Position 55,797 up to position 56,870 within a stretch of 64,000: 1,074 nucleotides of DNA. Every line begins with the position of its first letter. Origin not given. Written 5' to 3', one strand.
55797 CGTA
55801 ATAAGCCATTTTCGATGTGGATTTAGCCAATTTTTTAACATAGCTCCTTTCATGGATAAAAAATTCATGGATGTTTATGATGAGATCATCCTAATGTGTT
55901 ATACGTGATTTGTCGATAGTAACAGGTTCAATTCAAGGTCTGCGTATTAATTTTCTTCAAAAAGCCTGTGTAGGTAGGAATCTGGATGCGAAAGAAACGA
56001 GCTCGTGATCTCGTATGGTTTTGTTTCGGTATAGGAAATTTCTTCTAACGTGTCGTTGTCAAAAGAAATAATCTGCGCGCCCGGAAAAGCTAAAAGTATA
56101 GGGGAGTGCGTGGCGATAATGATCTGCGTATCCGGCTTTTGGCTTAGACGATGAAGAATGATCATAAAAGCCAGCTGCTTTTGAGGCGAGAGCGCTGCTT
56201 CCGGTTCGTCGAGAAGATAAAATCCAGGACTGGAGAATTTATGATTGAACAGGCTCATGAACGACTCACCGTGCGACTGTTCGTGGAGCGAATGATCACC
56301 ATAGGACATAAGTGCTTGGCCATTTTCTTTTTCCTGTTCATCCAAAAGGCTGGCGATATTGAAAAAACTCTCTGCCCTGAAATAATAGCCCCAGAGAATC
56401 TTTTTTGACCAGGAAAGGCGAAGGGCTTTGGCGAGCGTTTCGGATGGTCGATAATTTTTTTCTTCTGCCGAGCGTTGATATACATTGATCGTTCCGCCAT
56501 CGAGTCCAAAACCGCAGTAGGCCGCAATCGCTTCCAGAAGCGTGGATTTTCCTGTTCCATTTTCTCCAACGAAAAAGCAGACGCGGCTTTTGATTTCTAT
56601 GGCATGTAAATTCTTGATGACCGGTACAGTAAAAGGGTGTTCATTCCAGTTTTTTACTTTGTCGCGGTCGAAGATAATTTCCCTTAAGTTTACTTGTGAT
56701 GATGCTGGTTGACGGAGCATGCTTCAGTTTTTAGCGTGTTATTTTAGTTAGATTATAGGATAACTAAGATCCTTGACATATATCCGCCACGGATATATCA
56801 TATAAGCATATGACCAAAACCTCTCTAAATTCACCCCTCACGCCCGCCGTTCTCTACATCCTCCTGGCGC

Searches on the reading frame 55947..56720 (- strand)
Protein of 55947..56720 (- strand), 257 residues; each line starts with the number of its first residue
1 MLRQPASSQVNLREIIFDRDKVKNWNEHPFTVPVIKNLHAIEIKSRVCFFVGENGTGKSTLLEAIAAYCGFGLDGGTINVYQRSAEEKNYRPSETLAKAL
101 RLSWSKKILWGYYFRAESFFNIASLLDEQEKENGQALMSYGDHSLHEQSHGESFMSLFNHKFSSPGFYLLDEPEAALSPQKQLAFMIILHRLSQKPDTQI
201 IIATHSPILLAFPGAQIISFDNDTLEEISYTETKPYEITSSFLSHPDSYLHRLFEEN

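Call 3: search_protein_families(library=pfam, proteins=[window:55947-56720:-], max_evalue=0.01)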
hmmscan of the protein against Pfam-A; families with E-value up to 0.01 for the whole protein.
window:55947-56720:- (257 aa): 9 families
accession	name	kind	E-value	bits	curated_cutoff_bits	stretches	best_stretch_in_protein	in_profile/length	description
PF13175.12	AAA_15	-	1.9e-13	51.2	32.1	2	163-209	327-373/374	AAA ATPase domain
PF13304.12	AAA_21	-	3.3e-13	50.8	27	2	165-210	259-303/304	AAA domain, putative AbiEii toxin, Type IV TA system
PF02463.25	SMC_N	-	1.2e-08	35.1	40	1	40-67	19-46/220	RecF/RecN/SMC N terminal domain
PF13476.12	AAA_23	-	4.3e-06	27.9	27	1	28-69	10-43/201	AAA domain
PF00005.33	ABC_tran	-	6.8e-06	27.2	25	1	46-173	12-135/137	ABC transporter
PF13555.12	AAA_29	-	2.2e-05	24.6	27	1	37-67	14-44/61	P-loop containing region of AAA domain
PF13401.12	AAA_22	-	0.0017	19.1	27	0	46-202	6-120/130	AAA domain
PF00004.35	AAA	-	0.0041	18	21.2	0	49-71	2-24/131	ATPase family associated with various cellular activities (AAA)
PF09818.15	ABC_ATPase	-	0.0064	16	23.2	1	27-66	61-100/283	P-loop domain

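Call 4: search_protein_families(library=padloc, proteins=[window:55947-56720:-], max_evalue=0.1)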
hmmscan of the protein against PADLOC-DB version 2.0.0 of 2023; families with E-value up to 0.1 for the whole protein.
window:55947-56720:- (257 aa): 169 families (the best 25 are shown)
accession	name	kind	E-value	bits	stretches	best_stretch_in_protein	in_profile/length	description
PDLC04135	mad3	-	9.4e-17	59.6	2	163-213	282-330/374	mads_3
PDLC02979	AriA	-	6.7e-16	57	2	159-209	317-372/373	-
PDLC00091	GajA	-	2.3e-14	51.2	2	164-212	296-344/627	AAA ATPase domain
PDLC02980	AriA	-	3.6e-14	51.4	2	164-211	258-304/304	-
PDLC00273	PtuA1|PtuA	-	3.1e-12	44.2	2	161-227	220-290/375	AAA ATPase domain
PDLC04244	PDC-M01A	-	4.6e-12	43.5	2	153-222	335-405/482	-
PDLC00303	PtuA1|PtuA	-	6e-12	43.4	2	167-210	239-282/386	AAA ATPase domain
PDLC00308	PtuA1|PtuA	-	8e-12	42.9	1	143-225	275-365/449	AAA ATPase domain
PDLC00283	PtuA1|PtuA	-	9.4e-12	42.8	2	165-211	298-345/448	AAA ATPase domain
PDLC00099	GajA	-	1.3e-11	42.2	1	159-209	293-343/626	AAA ATPase domain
PDLC00298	PtuA1|PtuA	-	2e-11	41.6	2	40-70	18-48/423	AAA ATPase domain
PDLC00080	GajA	-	2e-11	41.4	2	161-222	288-350/622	AAA ATPase domain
PDLC00309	PtuA1|PtuA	-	2.7e-11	41.2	2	162-234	266-337/413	AAA ATPase domain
PDLC00293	PtuA1|PtuA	-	3.7e-11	40.7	2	167-211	339-387/527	AAA ATPase domain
PDLC00274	PtuA1|PtuA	-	4.5e-11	40.7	2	165-223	306-365/438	AAA ATPase domain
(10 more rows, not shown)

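Call 5: search_protein_families(library=ncbifam, proteins=[window:55947-56720:-], max_evalue=0.01)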
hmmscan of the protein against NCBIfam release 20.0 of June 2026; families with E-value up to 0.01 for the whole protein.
window:55947-56720:- (257 aa): 79 families (the best 25 are shown)
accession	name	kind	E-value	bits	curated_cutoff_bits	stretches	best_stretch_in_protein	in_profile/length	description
NF047739.1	antiphage_MADS3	equivalog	7.8e-10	38.5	420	1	163-213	335-382/427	methylation-associated defense system AAA family ATPase MAD3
NF010068.0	PRK13548.1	equivalog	6e-09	35.4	261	1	43-87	29-71/261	heme ABC transporter ATP-binding protein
NF041760.1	PtuA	equivalog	1.3e-08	34.2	500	2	38-67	66-94/524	retron Ec78 anti-phage system effector ATPase PtuA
NF000355.4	ribo_prot_ABC_F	equivalog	4.4e-08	32.4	380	1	50-179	33-150/499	ribosomal protection-like ABC-F family protein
TIGR04521.1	ECF_ATPase_2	equivalog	6.8e-08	31.9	330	1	164-206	162-204/279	energy-coupling factor transporter ATPase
TIGR04435.1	restrict_AAA_1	hypoth_equivalog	1.1e-07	31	300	1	166-211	420-471/568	restriction system-associated AAA family ATPase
TIGR01166.1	cbiO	subfamily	1.6e-07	31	211.8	1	164-206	145-186/190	cobalt ABC transporter, ATP-binding protein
NF040873.1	AztA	equivalog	2e-07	30.8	220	1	33-207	6-179/191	zinc ABC transporter ATP-binding protein AztA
TIGR02673.1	FtsE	equivalog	6.7e-07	29.2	264.85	0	163-221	154-211/214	cell division ATP-binding protein FtsE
TIGR03608.1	L_ocin_972_ABC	subfamily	1e-06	28.4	254.85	1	164-209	152-196/206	putative bacteriocin export ABC transporter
TIGR00611.2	recf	equivalog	2e-06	27.2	172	1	35-69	9-45/339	DNA replication/repair protein RecF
TIGR02857.1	CydD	equivalog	2.1e-06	27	435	1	33-110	336-400/529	thiol reductant ABC exporter subunit CydD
NF002981.0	PRK03695.1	equivalog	2.5e-06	27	281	1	45-86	26-64/253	vitamin B12 ABC transporter ATP-binding protein BtuD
NF038234.1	retron_eff_Eco8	equivalog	4.3e-06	25.6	250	0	156-210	265-325/679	retron Eco8 family effector endonuclease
TIGR02315.1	ABC_phnC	equivalog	7.2e-06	25.6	266.1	0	165-206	164-205/243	phosphonate ABC transporter ATP-binding protein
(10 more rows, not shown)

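Call 6: find_homologous_proteins(query=window:55947-56720:-)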
Query window:55947-56720:- (257 aa): 8000 proteins with E <= 0.001 among 8000 candidates; the best 120 are listed.
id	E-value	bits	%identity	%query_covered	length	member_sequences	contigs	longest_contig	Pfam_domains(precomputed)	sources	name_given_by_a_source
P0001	8.8e-170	581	100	100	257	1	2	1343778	PF00005.34,PF13175.13,PF13476.13,PF13555.13,PF02463.26,PF13304.13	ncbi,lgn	-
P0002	4.1e-114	398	67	100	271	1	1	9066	PF13175.13,PF13476.13,PF02463.26,PF13304.13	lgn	-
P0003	3.7e-111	389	67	99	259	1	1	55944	PF13175.13,PF13476.13,PF02463.26,PF13304.13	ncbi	-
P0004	5.6e-102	359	63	96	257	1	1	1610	PF00005.34,PF13175.13,PF13476.13,PF02463.26,PF13304.13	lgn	-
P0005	7.0e-93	329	59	95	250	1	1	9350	PF13175.13,PF13476.13,PF02463.26,PF13304.13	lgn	-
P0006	7.8e-91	322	60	96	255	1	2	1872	PF13175.13,PF02463.26,PF13304.13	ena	-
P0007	2.5e-90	320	60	96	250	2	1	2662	PF13175.13,PF13476.13,PF13555.13,PF02463.26,PF13304.13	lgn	-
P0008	2.9e-90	320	59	96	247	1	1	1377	PF13175.13,PF13476.13,PF02463.26,PF13304.13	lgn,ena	-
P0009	9.8e-89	315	59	96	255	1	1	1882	PF00005.34,PF13175.13,PF13476.13,PF02463.26,PF13304.13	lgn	-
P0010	1.4e-88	315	58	96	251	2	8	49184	PF00005.34,PF13175.13,PF13476.13,PF13555.13,PF02463.26,PF13304.13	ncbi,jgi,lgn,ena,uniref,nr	ncbi:hypothetical protein A2368_01990 [Candidatus Collierbacteria bacterium RIFOXYB1_FULL_49_13]|uni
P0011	1.2e-87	312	57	99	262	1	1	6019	PF00005.34,PF13175.13,PF13476.13,PF13401.13,PF02463.26,PF13304.13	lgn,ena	-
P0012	4.0e-87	310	57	100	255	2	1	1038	PF13175.13,PF13476.13,PF02463.26,PF13304.13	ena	-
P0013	5.8e-87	309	58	95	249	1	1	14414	PF13175.13,PF13476.13,PF02463.26,PF13304.13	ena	-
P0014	7.7e-87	309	57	96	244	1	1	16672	PF00005.34,PF13175.13,PF13476.13,PF13555.13,PF02463.26,PF13304.13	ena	-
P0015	2.0e-86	308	57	95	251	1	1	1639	PF00005.34,PF13175.13,PF13476.13,PF13555.13,PF13401.13,PF02463.26,PF13304.13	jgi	jgi:predicted ATPase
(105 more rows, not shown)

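Call 9: find_encoding_contigs(protein=P0001, flank=10000, max_places=4)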
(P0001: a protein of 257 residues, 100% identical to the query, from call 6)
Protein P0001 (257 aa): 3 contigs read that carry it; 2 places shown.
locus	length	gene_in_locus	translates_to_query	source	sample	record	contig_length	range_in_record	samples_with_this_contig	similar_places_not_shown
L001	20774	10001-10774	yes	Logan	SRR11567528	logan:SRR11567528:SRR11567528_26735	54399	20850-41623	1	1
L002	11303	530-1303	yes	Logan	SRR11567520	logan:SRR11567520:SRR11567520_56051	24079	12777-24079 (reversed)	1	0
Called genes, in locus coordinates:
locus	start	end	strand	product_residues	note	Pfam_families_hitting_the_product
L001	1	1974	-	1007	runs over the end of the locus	PF16656:Pur_ac_phosph_N (faint), PF00041:fn3, PF25059:FN3_DSCAM-DSCAML_C (faint), PF26747:Ig-like_AcrB (faint), PF00041:fn3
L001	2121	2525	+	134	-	-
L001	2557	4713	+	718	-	PF19335:HMBD, PF00122:E1-E2_ATPase, PF12710:HAD (faint), PF00702:Hydrolase, PF08282:Hydrolase_3 (faint)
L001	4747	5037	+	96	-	PF02583:Trns_repr_metal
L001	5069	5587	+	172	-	-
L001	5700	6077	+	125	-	-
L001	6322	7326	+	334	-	PF00389:2-Hacid_dh, PF01262:AlaDh_PNT_C (faint), PF02826:2-Hacid_dh_C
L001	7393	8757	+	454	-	PF00875:DNA_photolyase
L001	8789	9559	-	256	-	-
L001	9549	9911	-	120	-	PF03551:PadR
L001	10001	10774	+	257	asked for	PF13476:AAA_23 (weak), PF13555:AAA_29 (faint), PF02463:SMC_N (faint), PF00005:ABC_tran (faint), PF13175:AAA_15, PF13304:AAA_21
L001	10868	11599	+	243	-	-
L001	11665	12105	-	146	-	PF00903:Glyoxalase, PF13669:Glyoxalase_4 (weak)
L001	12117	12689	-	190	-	PF02589:LUD_dom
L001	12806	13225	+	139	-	PF00903:Glyoxalase, PF06983:3-dmu-9_3-mt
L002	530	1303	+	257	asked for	PF13476:AAA_23 (weak), PF13555:AAA_29 (faint), PF02463:SMC_N (faint), PF00005:ABC_tran (faint), PF13175:AAA_15, PF13304:AAA_21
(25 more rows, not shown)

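Call 13: search_solved_structures(query=window:55947-56720:-, max_evalue=0.001)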
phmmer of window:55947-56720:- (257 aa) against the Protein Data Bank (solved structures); distinct sequences matched with E-value up to 0.001: 24.
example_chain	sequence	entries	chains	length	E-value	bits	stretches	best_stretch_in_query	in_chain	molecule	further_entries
3j15_B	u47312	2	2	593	4.3e-07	33.1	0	162-223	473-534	ABC transporter ATP-binding protein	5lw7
3bk7_A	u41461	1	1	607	4.8e-07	32.9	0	162-223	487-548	ABC transporter ATP-binding protein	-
5yv5_A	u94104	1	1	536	1.6e-06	31.2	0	142-222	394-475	ATPase RIL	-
1yqt_A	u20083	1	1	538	2.1e-06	30.8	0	142-222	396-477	RNase l inhibitor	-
3jag_jj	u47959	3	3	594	7.8e-06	28.9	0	45-222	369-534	ABCE1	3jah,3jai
6yal_k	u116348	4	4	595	7.8e-06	28.9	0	45-222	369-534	ATP-binding cassette sub-family E member 1 (ABCE1) | ATP binding cassette subfamily E member 1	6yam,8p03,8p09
6zvj_1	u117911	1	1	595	7.9e-06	28.9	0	45-222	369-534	ATP-binding cassette sub-family E member 1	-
9h6y_k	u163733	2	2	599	8e-06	28.9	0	45-222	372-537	ATP binding cassette subfamily E member 1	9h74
5lzv_jj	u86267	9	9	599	8.1e-06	28.9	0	45-222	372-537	ABCE1 | ATP binding cassette subfamily E member 1 | ATP-binding cassette sub-family E member 1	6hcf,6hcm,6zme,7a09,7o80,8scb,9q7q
6p74_A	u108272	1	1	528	8.3e-06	28.8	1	163-232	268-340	Putative ATP-dependent endonuclease of the OLD family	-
9n69_A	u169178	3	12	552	1.3e-05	28.2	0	41-68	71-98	AAA family ATPase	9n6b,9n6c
9o9x_A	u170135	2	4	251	4e-05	26.6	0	31-70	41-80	ABC transporter ATP-binding protein YtrE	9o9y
7tcg_B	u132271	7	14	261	0.00013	24.9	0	158-222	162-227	Bacitracin export ATP-binding protein BceA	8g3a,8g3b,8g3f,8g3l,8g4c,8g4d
8s5g_B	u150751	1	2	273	0.00019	24.4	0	158-222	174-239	Bacitracin export ATP-binding protein BceA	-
5xu1_A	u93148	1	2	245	0.00025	24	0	147-221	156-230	ABC transporter ATP-binding protein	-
9vkz_A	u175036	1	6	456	0.00038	23.4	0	158-214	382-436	Retron Ec78 probable ATPase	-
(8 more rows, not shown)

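Call 14: find_related_loci(query=window:55947-56720:-, collection=genome_contigs, flank=6000)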
Query window:55947-56720:- (257 aa) in genome_contigs; peptide patterns used: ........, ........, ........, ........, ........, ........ (x = any residue, [..] = any of these).
159 stretches matched a pattern; 34 encode a relative of the query (tblastn E <= 1e-3); 34 distinct loci.
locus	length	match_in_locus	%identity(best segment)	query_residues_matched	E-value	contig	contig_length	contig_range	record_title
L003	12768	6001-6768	55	1-256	1e-91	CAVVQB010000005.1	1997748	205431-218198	MAG: uncultured Acidobacteriaceae bacterium isolate MFD02579.bin.1.51 genome assembly, contig: contig_2358, whole genome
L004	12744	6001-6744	56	8-256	1e-91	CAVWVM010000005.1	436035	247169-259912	MAG: uncultured Acidobacteriaceae bacterium isolate MFD09671.bin.1.136 genome assembly, contig: contig_45395, whole geno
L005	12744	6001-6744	56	8-256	2e-91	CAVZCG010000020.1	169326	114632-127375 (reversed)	MAG: uncultured Acidobacteriaceae bacterium isolate MFD02248.bin.1.138 genome assembly, contig: contig_69383, whole geno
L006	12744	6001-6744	53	3-256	6e-87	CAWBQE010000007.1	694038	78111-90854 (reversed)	MAG: uncultured Acidobacteriaceae bacterium isolate MFD04463.bin.2.79 genome assembly, contig: contig_17527, whole genom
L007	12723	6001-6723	53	10-256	5e-86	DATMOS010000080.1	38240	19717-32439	MAG TPA_asm: Verrucomicrobiia bacterium isolate SMAG_U12882 k141_1490665, whole genome shotgun sequence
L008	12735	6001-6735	53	6-256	1e-84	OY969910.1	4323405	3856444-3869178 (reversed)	MAG: uncultured Acidobacteriota bacterium isolate MFD01213.bin.1.136 genome assembly, chromosome: 1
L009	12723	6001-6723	54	10-256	4e-84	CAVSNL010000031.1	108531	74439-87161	MAG: uncultured Acidobacteriota bacterium isolate MFD03346.bin.2.71 genome assembly, contig: contig_26965, whole genome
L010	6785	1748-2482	52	6-256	8e-83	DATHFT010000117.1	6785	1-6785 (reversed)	MAG TPA_asm: Candidatus Saccharimonadales bacterium isolate SMAG_U12454 k141_440850, whole genome shotgun sequence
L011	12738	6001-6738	51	6-257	2e-81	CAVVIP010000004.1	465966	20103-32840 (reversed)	MAG: uncultured Acidobacteriota bacterium isolate MFD01633.bin.1.131 genome assembly, contig: contig_6585, whole genome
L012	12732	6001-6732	52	12-256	4e-81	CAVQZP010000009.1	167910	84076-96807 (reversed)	MAG: uncultured Acidobacteriota bacterium isolate MFD10071.bin.1.136 genome assembly, contig: contig_13284, whole genome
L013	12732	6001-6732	51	7-256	4e-81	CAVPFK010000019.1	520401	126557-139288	MAG: uncultured Acidobacteriota bacterium isolate MFD10071.bin.1.63 genome assembly, contig: contig_59817, whole genome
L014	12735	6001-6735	53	11-256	4e-81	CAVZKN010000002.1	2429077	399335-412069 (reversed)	MAG: uncultured Acidobacteriaceae bacterium isolate MFD09286.bin.1.8 genome assembly, contig: contig_16239, whole genome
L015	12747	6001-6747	53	7-256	5e-80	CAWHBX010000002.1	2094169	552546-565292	MAG: uncultured Acidobacteriaceae bacterium isolate MFD03726.bin.1.226 genome assembly, contig: contig_13741, whole geno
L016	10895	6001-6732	54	12-256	3e-79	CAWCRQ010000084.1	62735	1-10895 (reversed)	MAG: uncultured Acidobacteriaceae bacterium isolate MFD03323.bin.2.104 genome assembly, contig: contig_37304, whole geno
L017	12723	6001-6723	50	12-257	5e-79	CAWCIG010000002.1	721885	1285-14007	MAG: Candidatus Acidoferrales bacterium isolate MFD00731.bin.1.166 genome assembly, contig: contig_12831, whole genome s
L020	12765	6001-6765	47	6-256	1e-74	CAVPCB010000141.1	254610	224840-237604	MAG: uncultured Acidobacteriaceae bacterium isolate MFD10064.bin.3.75 genome assembly, contig: contig_9555, whole genome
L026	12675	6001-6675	46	31-257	1e-57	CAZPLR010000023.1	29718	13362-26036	MAG TPA_asm: uncultured Oscillospiraceae bacterium isolate SRP222994_co1_255 genome assembly, contig: NODE_2928_length_2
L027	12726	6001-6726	41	1-250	2e-55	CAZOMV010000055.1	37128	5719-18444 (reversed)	MAG TPA_asm: uncultured Pirellulales bacterium isolate SRP302447_co3_789 genome assembly, contig: NODE_2996_length_37128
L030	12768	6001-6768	38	23-253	3e-49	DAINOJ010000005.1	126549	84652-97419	MAG TPA_asm: Bacillota bacterium isolate CTOTU7615 NODE_311_length_126549_cov_14.687266, whole genome shotgun sequence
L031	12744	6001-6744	35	7-253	2e-46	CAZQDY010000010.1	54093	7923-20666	MAG TPA_asm: uncultured Gaiellales bacterium isolate binchicken_co43_331 genome assembly, contig: NODE_752_length_54093_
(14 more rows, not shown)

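Call 31: find_encoding_contigs(protein=P0003, flank=6000, max_places=2)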
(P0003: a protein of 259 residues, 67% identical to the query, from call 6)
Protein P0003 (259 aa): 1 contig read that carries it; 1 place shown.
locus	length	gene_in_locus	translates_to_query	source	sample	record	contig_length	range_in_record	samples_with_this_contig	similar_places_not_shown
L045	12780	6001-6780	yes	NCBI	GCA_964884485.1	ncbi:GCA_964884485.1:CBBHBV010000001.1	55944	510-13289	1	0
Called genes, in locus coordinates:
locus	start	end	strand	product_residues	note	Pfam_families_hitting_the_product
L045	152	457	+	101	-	-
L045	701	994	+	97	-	-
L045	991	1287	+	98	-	-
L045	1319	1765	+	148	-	PF00719:Pyrophosphatase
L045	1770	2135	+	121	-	-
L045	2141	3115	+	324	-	-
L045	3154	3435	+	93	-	-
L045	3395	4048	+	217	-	-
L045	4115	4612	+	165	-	-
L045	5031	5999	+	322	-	-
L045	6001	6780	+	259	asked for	PF13476:AAA_23 (weak), PF02463:SMC_N (faint), PF13175:AAA_15, PF13304:AAA_21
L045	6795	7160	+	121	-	-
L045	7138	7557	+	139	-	-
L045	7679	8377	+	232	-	-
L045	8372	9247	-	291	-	-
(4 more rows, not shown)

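Call 32: find_encoding_contigs(protein=P0002, flank=6000, max_places=2)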
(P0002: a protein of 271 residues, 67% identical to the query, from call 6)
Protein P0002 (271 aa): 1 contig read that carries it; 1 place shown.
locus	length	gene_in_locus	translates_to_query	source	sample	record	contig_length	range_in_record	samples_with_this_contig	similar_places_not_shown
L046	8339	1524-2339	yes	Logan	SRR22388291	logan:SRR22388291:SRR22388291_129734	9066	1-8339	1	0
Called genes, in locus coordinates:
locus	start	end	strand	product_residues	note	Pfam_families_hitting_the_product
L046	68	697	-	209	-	-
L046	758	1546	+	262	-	PF01978:TrmB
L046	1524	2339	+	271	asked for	PF13476:AAA_23 (weak), PF02463:SMC_N (faint), PF13175:AAA_15, PF13304:AAA_21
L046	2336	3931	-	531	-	PF04851:ResIII (weak), PF00270:DEAD, PF00271:Helicase_C, PF28538:Helicase_helical, PF03880:DbpA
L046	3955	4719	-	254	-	PF01978:TrmB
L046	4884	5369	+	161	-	-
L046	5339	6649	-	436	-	PF04055:Radical_SAM (weak)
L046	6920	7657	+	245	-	PF01978:TrmB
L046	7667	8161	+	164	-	PF20197:DUF6560 (weak)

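Call 33: find_encoding_contigs(protein=P0010, flank=6000, max_places=3)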
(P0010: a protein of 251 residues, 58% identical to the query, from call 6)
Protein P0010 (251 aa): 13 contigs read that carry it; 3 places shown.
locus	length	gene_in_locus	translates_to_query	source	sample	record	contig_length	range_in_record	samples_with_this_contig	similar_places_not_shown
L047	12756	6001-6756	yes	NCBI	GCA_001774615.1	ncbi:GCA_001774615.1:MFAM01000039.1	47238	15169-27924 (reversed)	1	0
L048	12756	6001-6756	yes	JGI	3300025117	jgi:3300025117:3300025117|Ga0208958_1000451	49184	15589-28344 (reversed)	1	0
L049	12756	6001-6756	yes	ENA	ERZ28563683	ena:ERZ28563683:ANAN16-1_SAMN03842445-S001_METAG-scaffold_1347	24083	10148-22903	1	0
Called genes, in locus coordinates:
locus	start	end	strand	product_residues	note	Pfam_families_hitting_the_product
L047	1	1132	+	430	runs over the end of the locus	PF08245:Mur_ligase_M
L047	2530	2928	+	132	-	-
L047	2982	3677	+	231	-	PF00565:SNase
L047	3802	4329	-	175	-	-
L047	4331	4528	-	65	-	-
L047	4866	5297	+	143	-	PF08239:SH3_3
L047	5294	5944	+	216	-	-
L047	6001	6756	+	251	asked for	PF13555:AAA_29 (weak), PF13476:AAA_23, PF02463:SMC_N (weak), PF13175:AAA_15 (weak), PF00005:ABC_tran (faint), PF13304:AAA_21 (weak), PF13175:AAA_15 (weak), PF13304:AAA_21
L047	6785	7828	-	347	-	-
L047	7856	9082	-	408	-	-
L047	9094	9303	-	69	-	-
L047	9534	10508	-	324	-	-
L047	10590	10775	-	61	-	-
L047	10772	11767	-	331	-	PF04055:Radical_SAM, PF13186:SPASM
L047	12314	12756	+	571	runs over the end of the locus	-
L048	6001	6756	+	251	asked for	PF13555:AAA_29 (weak), PF13476:AAA_23, PF02463:SMC_N (weak), PF13175:AAA_15 (weak), PF00005:ABC_tran (faint), PF13304:AAA_21 (weak), PF13175:AAA_15 (weak), PF13304:AAA_21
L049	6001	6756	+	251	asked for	PF13555:AAA_29 (weak), PF13476:AAA_23, PF02463:SMC_N (weak), PF13175:AAA_15 (weak), PF00005:ABC_tran (faint), PF13304:AAA_21 (weak), PF13175:AAA_15 (weak), PF13304:AAA_21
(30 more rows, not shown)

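Call 34: find_encoding_contigs(protein=P0005, flank=6000, max_places=2)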
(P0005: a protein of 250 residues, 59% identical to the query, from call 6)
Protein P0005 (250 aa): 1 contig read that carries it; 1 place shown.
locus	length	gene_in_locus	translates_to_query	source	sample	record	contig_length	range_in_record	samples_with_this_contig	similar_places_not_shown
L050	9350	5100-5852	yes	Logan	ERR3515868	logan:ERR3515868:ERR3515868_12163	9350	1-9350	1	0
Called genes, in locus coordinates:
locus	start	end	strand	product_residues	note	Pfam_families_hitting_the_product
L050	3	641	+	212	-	?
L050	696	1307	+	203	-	PF10543:ORF6N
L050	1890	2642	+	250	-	-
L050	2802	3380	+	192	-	PF00589:Phage_integrase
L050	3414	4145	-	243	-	-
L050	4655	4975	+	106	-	-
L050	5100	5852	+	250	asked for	PF13476:AAA_23 (weak), PF02463:SMC_N (weak), PF13304:AAA_21, PF13175:AAA_15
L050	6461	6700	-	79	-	-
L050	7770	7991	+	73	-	-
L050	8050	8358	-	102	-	-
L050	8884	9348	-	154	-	?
